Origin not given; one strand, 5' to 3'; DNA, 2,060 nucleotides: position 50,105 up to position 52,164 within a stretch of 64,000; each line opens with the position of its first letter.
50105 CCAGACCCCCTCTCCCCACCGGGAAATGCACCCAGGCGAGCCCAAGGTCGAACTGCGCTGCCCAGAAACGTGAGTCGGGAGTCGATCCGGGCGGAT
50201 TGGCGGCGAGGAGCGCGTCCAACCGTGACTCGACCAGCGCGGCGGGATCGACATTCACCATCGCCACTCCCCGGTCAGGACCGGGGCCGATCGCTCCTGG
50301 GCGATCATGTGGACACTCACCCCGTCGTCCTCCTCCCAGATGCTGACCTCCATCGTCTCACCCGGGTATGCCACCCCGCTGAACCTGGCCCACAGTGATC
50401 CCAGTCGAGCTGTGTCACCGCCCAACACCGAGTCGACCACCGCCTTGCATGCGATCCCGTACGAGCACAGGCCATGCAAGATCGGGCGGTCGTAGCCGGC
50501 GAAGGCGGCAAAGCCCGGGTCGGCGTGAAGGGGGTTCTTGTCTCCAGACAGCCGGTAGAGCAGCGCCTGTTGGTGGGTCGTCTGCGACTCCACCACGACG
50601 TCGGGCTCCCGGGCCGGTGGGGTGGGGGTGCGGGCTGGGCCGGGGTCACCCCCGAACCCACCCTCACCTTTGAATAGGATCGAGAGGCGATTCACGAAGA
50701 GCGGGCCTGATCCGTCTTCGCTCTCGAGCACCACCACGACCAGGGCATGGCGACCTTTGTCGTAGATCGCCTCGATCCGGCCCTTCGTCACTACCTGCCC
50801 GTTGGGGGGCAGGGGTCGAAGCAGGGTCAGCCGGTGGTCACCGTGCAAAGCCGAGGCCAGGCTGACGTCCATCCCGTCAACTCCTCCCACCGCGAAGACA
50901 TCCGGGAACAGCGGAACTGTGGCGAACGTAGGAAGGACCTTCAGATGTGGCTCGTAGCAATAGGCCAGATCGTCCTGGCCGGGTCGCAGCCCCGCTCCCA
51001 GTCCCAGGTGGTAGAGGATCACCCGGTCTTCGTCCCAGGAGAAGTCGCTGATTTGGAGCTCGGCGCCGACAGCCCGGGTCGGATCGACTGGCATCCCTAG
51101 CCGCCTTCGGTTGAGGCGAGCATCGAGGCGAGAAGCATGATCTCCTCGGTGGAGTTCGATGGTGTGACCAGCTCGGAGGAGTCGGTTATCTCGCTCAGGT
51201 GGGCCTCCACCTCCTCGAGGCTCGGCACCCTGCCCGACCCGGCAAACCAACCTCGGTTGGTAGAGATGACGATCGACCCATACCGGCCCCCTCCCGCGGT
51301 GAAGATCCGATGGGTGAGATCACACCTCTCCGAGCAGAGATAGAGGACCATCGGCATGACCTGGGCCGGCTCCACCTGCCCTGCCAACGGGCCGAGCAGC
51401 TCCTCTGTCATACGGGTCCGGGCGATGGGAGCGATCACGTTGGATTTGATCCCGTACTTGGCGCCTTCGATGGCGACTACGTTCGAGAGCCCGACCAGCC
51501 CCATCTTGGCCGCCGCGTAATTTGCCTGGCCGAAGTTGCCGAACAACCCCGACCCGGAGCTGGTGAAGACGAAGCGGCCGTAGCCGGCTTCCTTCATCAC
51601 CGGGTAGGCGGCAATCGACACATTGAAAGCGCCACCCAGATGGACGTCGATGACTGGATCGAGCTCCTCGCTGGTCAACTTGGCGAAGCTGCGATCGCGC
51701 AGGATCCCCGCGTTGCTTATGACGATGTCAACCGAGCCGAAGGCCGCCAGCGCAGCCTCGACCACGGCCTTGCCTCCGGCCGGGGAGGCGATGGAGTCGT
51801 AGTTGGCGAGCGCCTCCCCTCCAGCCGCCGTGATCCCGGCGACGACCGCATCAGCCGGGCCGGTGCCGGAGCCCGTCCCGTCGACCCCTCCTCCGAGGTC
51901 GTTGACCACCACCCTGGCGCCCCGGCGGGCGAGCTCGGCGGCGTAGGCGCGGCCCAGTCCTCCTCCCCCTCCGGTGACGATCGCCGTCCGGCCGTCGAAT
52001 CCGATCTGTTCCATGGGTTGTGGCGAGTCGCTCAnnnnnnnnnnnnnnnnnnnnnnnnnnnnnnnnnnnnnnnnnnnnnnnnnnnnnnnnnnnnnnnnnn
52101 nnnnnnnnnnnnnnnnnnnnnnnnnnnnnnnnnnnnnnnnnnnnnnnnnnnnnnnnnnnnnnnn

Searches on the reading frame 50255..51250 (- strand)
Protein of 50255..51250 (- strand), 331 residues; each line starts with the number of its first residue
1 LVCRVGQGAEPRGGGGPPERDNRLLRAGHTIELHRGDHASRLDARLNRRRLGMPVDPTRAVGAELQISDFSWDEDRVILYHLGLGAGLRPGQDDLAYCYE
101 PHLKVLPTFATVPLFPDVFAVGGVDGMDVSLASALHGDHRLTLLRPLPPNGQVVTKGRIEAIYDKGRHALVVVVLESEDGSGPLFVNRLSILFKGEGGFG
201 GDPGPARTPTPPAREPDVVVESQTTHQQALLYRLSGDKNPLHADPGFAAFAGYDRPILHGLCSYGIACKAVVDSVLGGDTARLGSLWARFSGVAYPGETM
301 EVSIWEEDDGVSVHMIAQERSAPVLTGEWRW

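Call 12: search_protein_families(library=pfam, proteins=[window:50255-51250:-], max_evalue=0.001)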
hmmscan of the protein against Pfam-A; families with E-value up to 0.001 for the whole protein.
window:50255-51250:- (331 aa): 2 families
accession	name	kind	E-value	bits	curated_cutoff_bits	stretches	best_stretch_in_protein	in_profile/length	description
PF01575.25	MaoC_dehydratas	-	4.3e-23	81.7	27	1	210-315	4-110/123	MaoC like domain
PF22622.2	MFE-2_hydrat-2_N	-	4.8e-22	78.6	27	1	70-195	1-130/130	MFE-2 hydratase 2 N-terminal domain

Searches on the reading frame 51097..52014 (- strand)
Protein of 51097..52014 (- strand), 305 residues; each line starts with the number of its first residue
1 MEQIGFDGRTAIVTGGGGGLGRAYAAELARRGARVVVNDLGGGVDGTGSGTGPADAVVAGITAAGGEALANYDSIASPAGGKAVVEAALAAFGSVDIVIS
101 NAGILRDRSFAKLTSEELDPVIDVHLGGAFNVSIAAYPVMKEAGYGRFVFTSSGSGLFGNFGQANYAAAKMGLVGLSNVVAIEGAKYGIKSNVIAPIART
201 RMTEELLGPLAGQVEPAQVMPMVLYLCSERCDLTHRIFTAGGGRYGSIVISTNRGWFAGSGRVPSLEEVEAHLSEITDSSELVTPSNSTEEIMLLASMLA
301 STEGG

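Call 11: search_protein_families(library=pfam, proteins=[window:51097-52014:-], max_evalue=0.001)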
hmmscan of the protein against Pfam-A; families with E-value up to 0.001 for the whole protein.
window:51097-52014:- (305 aa): 3 families
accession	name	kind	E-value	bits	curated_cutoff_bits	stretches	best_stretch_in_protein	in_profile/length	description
PF00106.31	adh_short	-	4.5e-36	124.6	26.6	1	10-205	2-189/195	short chain dehydrogenase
PF13561.12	adh_short_C2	-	1.1e-26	94.4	27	1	19-230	7-220/236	Enoyl-(Acyl carrier protein) reductase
PF08659.16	KR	-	5.5e-19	69.2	22.6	1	10-172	2-155/180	KR domain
